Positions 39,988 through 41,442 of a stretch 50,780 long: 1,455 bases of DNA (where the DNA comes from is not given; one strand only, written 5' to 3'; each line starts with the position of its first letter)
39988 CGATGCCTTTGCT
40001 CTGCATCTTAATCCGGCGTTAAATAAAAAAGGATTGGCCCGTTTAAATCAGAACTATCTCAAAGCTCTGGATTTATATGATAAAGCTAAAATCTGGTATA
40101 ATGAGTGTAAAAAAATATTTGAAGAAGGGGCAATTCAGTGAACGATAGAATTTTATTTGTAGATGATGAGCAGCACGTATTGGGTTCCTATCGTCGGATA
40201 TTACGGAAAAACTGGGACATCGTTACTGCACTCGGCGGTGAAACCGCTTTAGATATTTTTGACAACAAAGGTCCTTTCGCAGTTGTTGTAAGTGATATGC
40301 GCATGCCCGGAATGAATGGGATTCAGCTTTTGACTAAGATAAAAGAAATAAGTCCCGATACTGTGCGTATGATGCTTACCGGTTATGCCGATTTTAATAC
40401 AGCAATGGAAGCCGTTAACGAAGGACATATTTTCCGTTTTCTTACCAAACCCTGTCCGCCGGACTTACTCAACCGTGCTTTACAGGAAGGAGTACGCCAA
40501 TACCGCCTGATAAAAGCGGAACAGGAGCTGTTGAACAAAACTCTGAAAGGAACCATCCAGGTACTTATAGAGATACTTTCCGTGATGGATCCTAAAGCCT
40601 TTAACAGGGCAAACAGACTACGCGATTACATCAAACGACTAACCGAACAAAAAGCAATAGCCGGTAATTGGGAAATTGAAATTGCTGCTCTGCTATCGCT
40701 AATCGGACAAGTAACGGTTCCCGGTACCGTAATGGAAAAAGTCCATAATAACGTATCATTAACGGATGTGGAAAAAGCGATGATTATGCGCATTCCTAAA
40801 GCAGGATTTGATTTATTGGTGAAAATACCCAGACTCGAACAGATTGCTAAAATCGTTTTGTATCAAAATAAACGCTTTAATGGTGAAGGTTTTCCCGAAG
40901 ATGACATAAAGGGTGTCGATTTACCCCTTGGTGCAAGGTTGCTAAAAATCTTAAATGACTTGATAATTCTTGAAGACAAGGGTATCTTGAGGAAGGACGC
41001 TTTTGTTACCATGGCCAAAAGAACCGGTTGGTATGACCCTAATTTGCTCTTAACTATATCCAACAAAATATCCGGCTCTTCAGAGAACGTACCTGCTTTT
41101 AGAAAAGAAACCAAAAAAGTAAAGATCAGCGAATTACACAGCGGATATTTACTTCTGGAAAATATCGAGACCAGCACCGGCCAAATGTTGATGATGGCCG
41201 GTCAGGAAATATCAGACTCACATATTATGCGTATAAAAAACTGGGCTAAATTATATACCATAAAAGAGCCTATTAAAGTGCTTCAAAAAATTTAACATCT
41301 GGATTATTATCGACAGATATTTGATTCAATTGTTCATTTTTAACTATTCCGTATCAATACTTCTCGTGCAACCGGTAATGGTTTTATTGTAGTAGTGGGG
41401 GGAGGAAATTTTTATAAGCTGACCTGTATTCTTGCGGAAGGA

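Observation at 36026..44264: Signalling island: two PAS/GAF hybrid kinases bracket a REC-HDOD regulator and a REC regulator with a catalytically degenerate HD-GYP-like domain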

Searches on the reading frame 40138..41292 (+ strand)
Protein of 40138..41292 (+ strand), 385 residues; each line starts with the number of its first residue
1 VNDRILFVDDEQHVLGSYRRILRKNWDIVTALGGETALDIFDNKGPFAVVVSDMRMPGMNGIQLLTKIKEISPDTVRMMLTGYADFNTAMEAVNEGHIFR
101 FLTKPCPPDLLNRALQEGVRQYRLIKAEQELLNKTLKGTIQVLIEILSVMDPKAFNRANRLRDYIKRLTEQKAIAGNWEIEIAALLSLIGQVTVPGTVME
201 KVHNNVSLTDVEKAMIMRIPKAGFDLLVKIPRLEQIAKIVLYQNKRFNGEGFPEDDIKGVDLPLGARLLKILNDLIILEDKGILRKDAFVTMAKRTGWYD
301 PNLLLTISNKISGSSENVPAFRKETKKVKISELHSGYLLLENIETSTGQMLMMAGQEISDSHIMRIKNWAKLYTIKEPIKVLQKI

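Call 3: search_protein_families(library=pfam, proteins=[window:40138-41292:+], max_evalue=1)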
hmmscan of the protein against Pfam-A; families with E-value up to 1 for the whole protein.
window:40138-41292:+ (385 aa): 2 families
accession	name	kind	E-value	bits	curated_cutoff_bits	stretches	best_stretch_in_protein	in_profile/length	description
PF13487.12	HD_5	-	4.5e-33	114.8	27.2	1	142-303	2-170/170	HD domain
PF00072.30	Response_reg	-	1.8e-19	70.3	30.2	1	5-115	1-110/111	Response regulator receiver domain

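Call 4: search_protein_families(library=ncbifam, proteins=[window:40138-41292:+], max_evalue=0.1)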
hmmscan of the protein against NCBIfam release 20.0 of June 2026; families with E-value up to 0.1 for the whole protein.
window:40138-41292:+ (385 aa): 77 families (the best 25 are shown)
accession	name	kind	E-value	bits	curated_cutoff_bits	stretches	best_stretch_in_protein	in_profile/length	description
NF053512.1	nitric_RR_NosR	exception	1.3e-71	241.8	400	2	5-135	1-131/422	response regulator c-di-GMP phosphodiesterase, NosR family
NF008469.0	PRK11361.1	equivalog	1.8e-16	59.9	714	1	3-141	5-141/461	acetoacetate metabolism transcriptional regulator AtoC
NF047793.1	ResRegPgtA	equivalog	4.1e-16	58.8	650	1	3-136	6-138/414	two-component system response regulator PgtA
NF052574.1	HisKinEspCMyxo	equivalog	1.1e-14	53.5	1200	1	3-117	666-781/785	serine histidine kinase EspC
NF006900.1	PRK09390.1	equivalog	1.4e-14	54.1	255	1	4-130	6-131/203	response regulator FixJ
NF011695.0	PRK15115.1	equivalog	2.9e-14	52.7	763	1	4-122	8-125/445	two-component system response regulator GlrR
NF046026.1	HisKinCckACaul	equivalog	2.9e-14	52.1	1000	1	4-106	560-663/678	cell cycle histidine kinase CckA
NF052313.1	T9SS_RR_PorX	equivalog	3e-14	52.7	300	1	4-130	2-127/513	T9SS response regulator signal transducer PorX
NF046020.1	HisKinCckABruc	equivalog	3.1e-14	51.8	1000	1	3-112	750-860/868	cell cycle histidine kinase CckA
TIGR01818.1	ntrC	equivalog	2.1e-12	46.6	558.6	1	5-117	1-116/463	nitrogen regulation protein NR(I)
NF033791.1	ActR_PrrA_rreg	equivalog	3.1e-12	46.8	250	1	4-117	3-115/173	ActR/PrrA/RegA family redox response regulator transcription factor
NF041946.1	LuxO_transreg_Vib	equivalog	2.7e-11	42.9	800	1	8-130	2-123/463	quorum-sensing sigma-54 dependent transcriptional regulator LuxO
NF007689.0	PRK10365.1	equivalog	3.8e-11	42.5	760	1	5-133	8-135/441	sigma-54-dependent response regulator transcription factor ZraR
NF052573.1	HisKinEspAMyxo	equivalog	9.6e-11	40.4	1400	1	3-82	633-714/755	serine histidine kinase EspA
NF008176.1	PRK10923.1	equivalog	1.1e-10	40.7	620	1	5-115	6-115/469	nitrogen regulation protein NR(I)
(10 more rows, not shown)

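Call 5: search_solved_structures(query=window:40138-41292:+, max_evalue=0.01, show_alignments=5)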
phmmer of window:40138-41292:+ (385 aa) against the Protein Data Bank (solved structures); distinct sequences matched with E-value up to 0.01: 126 (the best 60 are shown).
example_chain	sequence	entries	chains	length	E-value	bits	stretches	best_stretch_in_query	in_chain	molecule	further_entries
3kcn_A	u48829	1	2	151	1.2e-35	126.6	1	1-140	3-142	Adenylate cyclase homolog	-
2jk1_A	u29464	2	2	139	1.4e-24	90.1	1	5-131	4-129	HYDROGENASE TRANSCRIPTIONAL REGULATORY PROTEIN HUPR1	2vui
2vuh_B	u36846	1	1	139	5.1e-24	88.3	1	5-131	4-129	HYDROGENASE TRANSCRIPTIONAL REGULATORY PROTEIN HUPR1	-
2rjn_A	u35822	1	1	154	1.8e-17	66.8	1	2-126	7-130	Response regulator receiver:Metal-dependent phosphohydrolase, HD subdomain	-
3jte_A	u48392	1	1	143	6.1e-15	58.5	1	4-129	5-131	Response regulator receiver protein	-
1zy2_A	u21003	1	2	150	6e-14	55.2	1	5-135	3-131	transcriptional regulator NtrC1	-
1ny5_A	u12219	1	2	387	8.2e-13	51.5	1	5-134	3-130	transcriptional regulator (NtrC family)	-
4l4u_A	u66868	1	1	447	8.8e-13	51.4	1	5-134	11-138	Transcriptional regulator (NtrC family)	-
9xzo_A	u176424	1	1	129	3.8e-12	49.3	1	4-116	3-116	De novo protein M1X0B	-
1l5y_A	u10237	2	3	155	5.8e-12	48.7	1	7-131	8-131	C4-DICARBOXYLATE TRANSPORT TRANSCRIPTIONAL REGULATORY PROTEIN DCTD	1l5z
6ifh_A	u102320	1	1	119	7.8e-12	48.2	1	4-117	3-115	Sporulation initiation phosphotransferase F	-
1qkk_A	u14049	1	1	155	1e-11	47.9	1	7-131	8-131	C4-DICARBOXYLATE TRANSPORT TRANSCRIPTIONAL REGULATORY PROTEIN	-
9qih_A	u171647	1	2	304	6.7e-11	45.2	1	4-134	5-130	SenB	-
3hv2_A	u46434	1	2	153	8.8e-11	44.8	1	4-121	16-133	Response regulator/HD domain protein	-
6swl_A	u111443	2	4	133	8.9e-11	44.8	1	4-120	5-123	Two-component response regulator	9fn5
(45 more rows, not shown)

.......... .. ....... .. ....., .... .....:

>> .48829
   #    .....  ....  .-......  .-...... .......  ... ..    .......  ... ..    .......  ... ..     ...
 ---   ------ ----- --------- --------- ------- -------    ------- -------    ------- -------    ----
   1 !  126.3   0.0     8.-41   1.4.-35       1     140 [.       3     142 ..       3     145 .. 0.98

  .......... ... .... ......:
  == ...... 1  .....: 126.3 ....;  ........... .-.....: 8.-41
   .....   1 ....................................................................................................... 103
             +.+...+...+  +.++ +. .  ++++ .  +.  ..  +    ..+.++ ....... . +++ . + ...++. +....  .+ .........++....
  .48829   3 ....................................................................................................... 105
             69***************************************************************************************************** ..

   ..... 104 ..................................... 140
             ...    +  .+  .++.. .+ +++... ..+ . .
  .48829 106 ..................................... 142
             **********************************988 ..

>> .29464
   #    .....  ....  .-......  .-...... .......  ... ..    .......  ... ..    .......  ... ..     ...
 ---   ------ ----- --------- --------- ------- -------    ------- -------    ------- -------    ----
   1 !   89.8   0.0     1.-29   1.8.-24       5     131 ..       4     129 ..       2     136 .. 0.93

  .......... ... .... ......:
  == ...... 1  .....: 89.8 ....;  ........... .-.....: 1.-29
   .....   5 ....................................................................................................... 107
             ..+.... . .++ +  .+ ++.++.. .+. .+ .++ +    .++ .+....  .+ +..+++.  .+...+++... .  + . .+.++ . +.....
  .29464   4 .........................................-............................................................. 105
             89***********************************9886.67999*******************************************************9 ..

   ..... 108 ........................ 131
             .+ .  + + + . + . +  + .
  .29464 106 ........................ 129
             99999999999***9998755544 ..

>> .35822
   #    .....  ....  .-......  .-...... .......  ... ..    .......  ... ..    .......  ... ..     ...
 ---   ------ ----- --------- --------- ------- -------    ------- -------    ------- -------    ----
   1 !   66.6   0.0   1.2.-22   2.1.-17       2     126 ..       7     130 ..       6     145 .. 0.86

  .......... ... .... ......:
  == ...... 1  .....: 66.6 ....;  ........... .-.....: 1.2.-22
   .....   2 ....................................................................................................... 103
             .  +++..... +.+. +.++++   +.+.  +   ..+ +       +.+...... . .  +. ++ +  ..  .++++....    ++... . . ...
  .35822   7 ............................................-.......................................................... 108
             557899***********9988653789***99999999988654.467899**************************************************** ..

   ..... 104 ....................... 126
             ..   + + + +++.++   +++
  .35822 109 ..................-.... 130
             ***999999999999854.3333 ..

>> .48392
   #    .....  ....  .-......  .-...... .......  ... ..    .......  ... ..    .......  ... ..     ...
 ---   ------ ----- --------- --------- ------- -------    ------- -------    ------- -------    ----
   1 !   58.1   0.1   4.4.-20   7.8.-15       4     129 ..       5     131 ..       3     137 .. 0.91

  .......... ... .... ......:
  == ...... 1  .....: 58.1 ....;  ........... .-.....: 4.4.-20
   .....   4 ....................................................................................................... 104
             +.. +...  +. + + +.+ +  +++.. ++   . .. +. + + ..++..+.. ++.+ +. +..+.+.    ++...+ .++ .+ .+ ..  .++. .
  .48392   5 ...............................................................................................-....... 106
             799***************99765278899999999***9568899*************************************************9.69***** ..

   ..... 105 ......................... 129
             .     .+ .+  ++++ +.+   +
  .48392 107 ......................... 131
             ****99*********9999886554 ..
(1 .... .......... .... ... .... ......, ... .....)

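Call 8: find_homologous_proteins(query=window:40138-41292:+, max_evalue=1e-10)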
Query window:40138-41292:+ (385 aa): 7047 proteins with E <= 1e-10 among 8000 candidates; the best 120 are listed.
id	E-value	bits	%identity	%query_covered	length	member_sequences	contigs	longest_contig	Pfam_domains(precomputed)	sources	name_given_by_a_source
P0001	2.6e-249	844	100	100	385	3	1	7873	PF13487.13,PF00072.31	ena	-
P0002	3.8e-180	617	71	100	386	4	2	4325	PF13487.13,PF00072.31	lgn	-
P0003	4.1e-179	613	70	100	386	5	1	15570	PF13487.13,PF00072.31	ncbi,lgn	-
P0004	9.6e-178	609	70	100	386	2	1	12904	PF13487.13,PF00072.31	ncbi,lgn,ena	-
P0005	2.4e-171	588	68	100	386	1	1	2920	PF13487.13,PF00072.31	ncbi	-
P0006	1.4e-146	506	61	99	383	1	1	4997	PF13487.13,PF00072.31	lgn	-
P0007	5.9e-145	501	58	99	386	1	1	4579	PF13487.13,PF00072.31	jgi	-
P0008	1.4e-141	490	56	99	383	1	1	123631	PF13487.13,PF00072.31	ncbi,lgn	-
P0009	3.7e-141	489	56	99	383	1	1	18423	PF13487.13,PF00072.31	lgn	-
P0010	4.0e-141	488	57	100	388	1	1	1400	PF13487.13,PF00072.31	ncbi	-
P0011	8.8e-141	487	56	99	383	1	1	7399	PF13487.13,PF00072.31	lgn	-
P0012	3.7e-139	482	55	99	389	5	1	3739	PF13487.13,PF00072.31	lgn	-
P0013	9.7e-139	481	56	99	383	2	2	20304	PF13487.13,PF00072.31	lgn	-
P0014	3.6e-137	475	57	99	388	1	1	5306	PF13487.13,PF00072.31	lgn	-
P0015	3.7e-129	449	51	99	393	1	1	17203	PF13487.13,PF00072.31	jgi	-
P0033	1.9e-112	394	47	99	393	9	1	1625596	PF13487.13,PF00072.31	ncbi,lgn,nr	ncbi:MAG: response regulator receiver modulated metal-depenent phosphohydrolase [Armatimonadota bact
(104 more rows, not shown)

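Call 12: find_encoding_contigs(protein=P0001, flank=10000, max_places=3)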
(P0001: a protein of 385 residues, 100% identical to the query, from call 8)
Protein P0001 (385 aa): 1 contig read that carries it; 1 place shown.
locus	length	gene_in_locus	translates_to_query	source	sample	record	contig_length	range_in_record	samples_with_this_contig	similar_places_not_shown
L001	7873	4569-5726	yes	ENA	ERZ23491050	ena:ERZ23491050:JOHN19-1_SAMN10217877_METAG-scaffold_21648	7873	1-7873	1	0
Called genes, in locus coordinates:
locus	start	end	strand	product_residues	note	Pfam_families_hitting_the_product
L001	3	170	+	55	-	?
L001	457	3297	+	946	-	PF00072:Response_reg, PF08447:PAS_3, PF13185:GAF_2, PF00989:PAS, PF08448:PAS_4, PF13426:PAS_9, PF08447:PAS_3, PF02518:HATPase_c, +4 more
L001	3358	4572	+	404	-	PF00072:Response_reg, PF08668:HDOD, PF01966:HD (weak)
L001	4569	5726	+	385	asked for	PF00072:Response_reg, PF13487:HD_5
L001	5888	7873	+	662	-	?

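Call 13: find_encoding_contigs(protein=P0008, flank=8000, max_places=2)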
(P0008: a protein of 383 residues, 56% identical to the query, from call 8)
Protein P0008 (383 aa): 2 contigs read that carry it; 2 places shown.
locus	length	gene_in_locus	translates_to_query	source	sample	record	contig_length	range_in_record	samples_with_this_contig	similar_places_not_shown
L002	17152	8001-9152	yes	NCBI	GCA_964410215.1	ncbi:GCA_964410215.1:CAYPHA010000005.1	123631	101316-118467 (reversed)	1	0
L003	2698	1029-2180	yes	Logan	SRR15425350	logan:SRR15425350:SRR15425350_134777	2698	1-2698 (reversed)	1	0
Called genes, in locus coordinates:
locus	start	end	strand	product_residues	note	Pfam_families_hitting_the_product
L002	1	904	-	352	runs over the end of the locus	PF01168:Ala_racemase_N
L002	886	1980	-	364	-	PF17396:DUF1611_N, PF07755:DUF1611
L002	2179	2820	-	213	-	PF12833:HTH_18, PF00165:HTH_AraC (weak)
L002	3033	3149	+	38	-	-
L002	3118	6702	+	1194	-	PF00072:Response_reg, PF00989:PAS, PF08448:PAS_4, PF13188:PAS_8, PF13426:PAS_9, PF13185:GAF_2, PF00989:PAS, PF08448:PAS_4, +18 more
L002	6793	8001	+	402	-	PF00072:Response_reg, PF08668:HDOD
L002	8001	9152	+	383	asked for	PF00072:Response_reg, PF13487:HD_5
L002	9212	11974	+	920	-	PF13188:PAS_8 (weak), PF13426:PAS_9 (weak), PF08447:PAS_3, PF08447:PAS_3, PF00989:PAS, PF13426:PAS_9, PF13188:PAS_8, PF10114:PocR, +3 more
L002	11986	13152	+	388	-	PF08447:PAS_3, PF13426:PAS_9, PF00989:PAS (weak), PF08448:PAS_4, PF13426:PAS_9 (weak), PF08447:PAS_3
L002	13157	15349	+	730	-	PF00497:SBP_bac_3, PF00989:PAS, PF13426:PAS_9, PF00512:HisKA, PF02518:HATPase_c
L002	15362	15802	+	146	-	PF00072:Response_reg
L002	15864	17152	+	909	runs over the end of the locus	PF00072:Response_reg, PF08447:PAS_3, PF08448:PAS_4, PF13426:PAS_9, PF00989:PAS, PF13426:PAS_9, PF00512:HisKA, PF02518:HATPase_c, +4 more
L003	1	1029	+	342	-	?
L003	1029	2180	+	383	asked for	PF00072:Response_reg, PF13487:HD_5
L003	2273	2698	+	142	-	?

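Call 14: find_encoding_contigs(protein=P0033, flank=8000, max_places=2)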
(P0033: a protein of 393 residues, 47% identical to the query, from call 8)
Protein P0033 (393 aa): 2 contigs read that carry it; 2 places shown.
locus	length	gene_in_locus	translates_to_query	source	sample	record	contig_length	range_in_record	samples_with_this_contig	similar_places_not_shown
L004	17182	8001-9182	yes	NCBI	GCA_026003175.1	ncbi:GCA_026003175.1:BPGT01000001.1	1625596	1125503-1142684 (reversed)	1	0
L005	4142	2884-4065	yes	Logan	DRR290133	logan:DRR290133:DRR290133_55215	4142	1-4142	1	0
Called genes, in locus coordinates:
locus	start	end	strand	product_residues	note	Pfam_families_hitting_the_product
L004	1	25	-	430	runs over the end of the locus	PF03952:Enolase_N, PF00113:Enolase_C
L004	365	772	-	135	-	-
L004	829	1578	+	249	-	PF13580:SIS_2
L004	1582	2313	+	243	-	PF13580:SIS_2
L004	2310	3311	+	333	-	PF04041:Glyco_hydro_130 (faint), PF22847:Glyco_hydro_43_rel (faint), PF00251:Glyco_hydro_32N, PF04616:Glyco_hydro_43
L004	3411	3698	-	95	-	-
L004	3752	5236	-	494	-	PF13598:DUF4139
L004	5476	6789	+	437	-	PF00989:PAS (weak), PF08448:PAS_4, PF13426:PAS_9 (faint), PF02518:HATPase_c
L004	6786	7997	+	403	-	PF00072:Response_reg, PF08668:HDOD, PF01966:HD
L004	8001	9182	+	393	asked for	PF00072:Response_reg, PF13487:HD_5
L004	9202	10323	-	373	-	PF22020:RlmL_1st, PF02926:THUMP, PF01170:UPF0020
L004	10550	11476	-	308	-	PF00793:DAHP_synth_1, PF03102:NeuB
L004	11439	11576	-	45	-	-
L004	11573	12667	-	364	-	PF00155:Aminotran_1_2, PF00266:Aminotran_5 (weak)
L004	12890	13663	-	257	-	PF02463:SMC_N (faint), PF00005:ABC_tran, PF13304:AAA_21 (faint)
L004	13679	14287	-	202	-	PF02687:FtsX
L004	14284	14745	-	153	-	PF05402:PqqD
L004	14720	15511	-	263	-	-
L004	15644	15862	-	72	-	PF02416:TatA_B_E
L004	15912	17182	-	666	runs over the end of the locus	-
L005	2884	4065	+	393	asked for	PF00072:Response_reg, PF13487:HD_5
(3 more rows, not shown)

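Call 16: find_related_loci(query=A1, collection=genome_contigs, flank=8000)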
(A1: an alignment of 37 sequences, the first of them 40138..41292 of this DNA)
Query A1 (385 aa) in genome_contigs; peptide patterns used: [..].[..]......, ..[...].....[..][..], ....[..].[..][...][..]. (x = any residue, [..] = any of these).
600 stretches matched a pattern (row limit reached: there are more); 368 encode a relative of the query (tblastn E <= 1e-3); the best 80 are kept; 80 distinct loci.
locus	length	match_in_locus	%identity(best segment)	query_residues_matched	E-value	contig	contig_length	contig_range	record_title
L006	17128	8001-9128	42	1-382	1e-109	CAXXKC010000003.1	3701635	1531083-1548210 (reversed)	MAG: Thermoguttaceae bacterium isolate 5b24180d-8fb2-49eb-a4f7-d23e2dbf3f86 genome assembly, contig: contig_3, whole gen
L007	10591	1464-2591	44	1-382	2e-108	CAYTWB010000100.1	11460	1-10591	MAG TPA_asm: uncultured Syntrophobacteraceae bacterium isolate SRP239243_co2_425 genome assembly, contig: NODE_9715_leng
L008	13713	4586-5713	43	1-382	1e-104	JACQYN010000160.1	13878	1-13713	MAG: Deltaproteobacteria bacterium isolate NC_groundwater_1542_Pr4_S-0.65um_58_23 SR1-18-Sp65_coassembly_scaffold_295842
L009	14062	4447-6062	46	1-382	2e-103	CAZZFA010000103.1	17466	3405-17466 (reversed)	MAG TPA_asm: uncultured Planctomycetales bacterium isolate binchicken_co135_101 genome assembly, contig: NODE_5054_lengt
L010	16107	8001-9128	44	1-382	8e-101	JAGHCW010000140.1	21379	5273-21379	MAG: bacterium isolate AUK292 PB_MBMC_246_c_000000000092, whole genome shotgun sequence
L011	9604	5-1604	43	1-381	2e-99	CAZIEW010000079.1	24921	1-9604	MAG TPA_asm: uncultured Syntrophobacteraceae bacterium isolate SRP278314_co1_305 genome assembly, contig: NODE_2507_leng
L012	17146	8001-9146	42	1-381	5e-99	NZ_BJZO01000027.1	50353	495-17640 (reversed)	Pararhodospirillum oryzae strain NBRC 107573 sequence027, whole genome shotgun sequence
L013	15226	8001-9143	42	1-381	2e-98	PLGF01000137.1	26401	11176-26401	MAG: Verrucomicrobiales bacterium isolate bog_1405 73.20110800_S3D.48_contig_1741, whole genome shotgun sequence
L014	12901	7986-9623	43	1-381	3e-98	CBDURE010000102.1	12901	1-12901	MAG TPA_asm: uncultured bacterium isolate SRR22302362_metabat2_46 genome assembly, contig: ERZ25746724.2241, whole genom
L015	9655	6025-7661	40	1-381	2e-96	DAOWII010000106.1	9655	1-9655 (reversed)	MAG TPA_asm: Chromatiales bacterium isolate CSMAG_2039 CSMAG_2039_k141_865937_length_9655_cov_10.0000, whole genome shot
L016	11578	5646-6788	43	1-381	3e-96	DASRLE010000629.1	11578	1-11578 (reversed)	MAG TPA_asm: Candidatus Saccharimonadales bacterium isolate SMAG_U10180 k141_555707, whole genome shotgun sequence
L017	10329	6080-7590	41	4-385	3e-96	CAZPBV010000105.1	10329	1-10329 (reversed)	MAG TPA_asm: uncultured Bdellovibrionales bacterium isolate binchicken_co326_109 genome assembly, contig: NODE_3357_leng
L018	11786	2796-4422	43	1-385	5e-100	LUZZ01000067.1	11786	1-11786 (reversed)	MAG: Syntrophobacterales bacterium Delta_01 Delta_01_contig_5162, whole genome shotgun sequence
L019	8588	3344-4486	40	1-382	1e-91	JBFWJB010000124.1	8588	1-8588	MAG: Rhodospirillaceae bacterium isolate CA_2019_NHSR_119 NODE_17127_length_8588_cov_4.656424_NHSR, whole genome shotgun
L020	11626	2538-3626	41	1-359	5e-90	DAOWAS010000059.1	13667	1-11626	MAG TPA_asm: Alphaproteobacteria bacterium isolate CSMAG_1841 CSMAG_1841_k141_2555297_length_13667_cov_11.0000, whole ge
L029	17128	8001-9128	39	1-382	7e-83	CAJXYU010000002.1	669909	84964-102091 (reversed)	MAG TPA_asm: uncultured Desulfovibrio sp. isolate SRR6201695_bin.5_MetaBAT_v2.12.1_MAG genome assembly, contig: NODE_6_l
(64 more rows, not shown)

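Call 40: predict_structure(alignment_id=A1)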
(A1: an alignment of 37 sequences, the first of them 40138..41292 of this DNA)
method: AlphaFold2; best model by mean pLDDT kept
length: 385 residues; sequences in the alignment: 37
mean_pLDDT: 87.9   pTM: 0.72
mean pLDDT of the five models: 87.9, 87.9, 86.8, 85.7, 84.5
residues with pLDDT >= 90: 215; 70-90: 141; 50-70: 21; < 50: 8
segments of 3 or more residues with pLDDT < 50: 315-321
pLDDT, mean of each block of 10 residues (from residue 1): 87 91 91 94 92 89 89 90 65 69 85 93 88 87 89 90 90 84 94 90 90 92 94 93 95 93 96 92 88 95 92 51 79 90 88 88 92 92 79
secondary structure, 60 per line:
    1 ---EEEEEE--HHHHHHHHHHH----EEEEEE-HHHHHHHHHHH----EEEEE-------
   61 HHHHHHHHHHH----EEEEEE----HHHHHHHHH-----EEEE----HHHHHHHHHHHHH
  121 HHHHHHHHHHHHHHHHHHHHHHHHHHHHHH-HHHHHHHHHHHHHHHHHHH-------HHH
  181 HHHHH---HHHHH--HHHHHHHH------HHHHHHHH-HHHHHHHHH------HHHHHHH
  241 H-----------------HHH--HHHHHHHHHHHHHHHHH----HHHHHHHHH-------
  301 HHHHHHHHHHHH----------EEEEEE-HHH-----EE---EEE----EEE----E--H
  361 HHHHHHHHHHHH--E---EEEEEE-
elements in order: E4-9 H12-22 E27-32 H34-44 E49-53 H61-71 E76-81 H86-94 E100-103 H108-150 H152-170 H178-185 H189-193 H196-203 H210-217 H219-227 H234-241 H264-280 H285-293 H301-312 E323-328 E343-345 E350-352 H360-372 E379-384
